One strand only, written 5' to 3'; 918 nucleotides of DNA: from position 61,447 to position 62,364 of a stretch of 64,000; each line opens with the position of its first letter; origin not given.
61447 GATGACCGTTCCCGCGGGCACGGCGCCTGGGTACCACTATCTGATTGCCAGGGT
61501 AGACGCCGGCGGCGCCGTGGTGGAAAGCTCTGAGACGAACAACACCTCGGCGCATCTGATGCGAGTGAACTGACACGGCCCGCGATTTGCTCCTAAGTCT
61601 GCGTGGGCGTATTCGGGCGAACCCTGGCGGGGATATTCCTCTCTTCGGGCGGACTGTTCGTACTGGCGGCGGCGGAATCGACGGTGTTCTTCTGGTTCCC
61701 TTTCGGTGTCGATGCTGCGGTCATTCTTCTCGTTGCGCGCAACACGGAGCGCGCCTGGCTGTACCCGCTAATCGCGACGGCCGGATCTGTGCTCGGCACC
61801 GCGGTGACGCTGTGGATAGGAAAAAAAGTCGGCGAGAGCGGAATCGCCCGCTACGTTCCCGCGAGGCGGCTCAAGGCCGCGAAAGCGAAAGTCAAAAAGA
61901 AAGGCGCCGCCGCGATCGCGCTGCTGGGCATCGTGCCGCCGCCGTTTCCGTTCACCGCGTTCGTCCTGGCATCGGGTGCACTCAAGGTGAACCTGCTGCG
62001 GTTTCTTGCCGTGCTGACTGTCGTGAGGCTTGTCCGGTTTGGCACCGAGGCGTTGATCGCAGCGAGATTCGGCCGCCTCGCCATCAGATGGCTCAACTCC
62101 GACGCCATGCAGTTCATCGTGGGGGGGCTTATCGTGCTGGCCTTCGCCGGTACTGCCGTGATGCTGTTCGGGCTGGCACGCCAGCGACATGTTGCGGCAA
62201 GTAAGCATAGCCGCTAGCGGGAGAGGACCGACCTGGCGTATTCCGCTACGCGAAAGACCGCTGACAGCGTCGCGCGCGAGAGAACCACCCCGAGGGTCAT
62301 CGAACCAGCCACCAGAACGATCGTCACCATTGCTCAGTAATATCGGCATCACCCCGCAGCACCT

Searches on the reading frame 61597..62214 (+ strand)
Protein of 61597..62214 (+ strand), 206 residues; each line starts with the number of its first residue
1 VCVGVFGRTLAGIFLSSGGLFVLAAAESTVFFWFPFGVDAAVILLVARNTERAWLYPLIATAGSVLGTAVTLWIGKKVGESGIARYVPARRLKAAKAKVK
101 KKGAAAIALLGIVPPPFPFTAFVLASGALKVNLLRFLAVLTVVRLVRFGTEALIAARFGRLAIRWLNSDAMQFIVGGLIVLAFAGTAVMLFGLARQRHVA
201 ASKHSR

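Call 19: search_protein_families(library=pfam, proteins=[window:61597-62214:+], max_evalue=0.001)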
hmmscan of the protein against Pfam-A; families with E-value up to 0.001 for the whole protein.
window:61597-62214:+ (206 aa): 1 family
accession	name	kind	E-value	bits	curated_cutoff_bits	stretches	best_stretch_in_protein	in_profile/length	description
PF09335.16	VTT_dom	-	1.6e-10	42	33.9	1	53-148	16-114/123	VTT domain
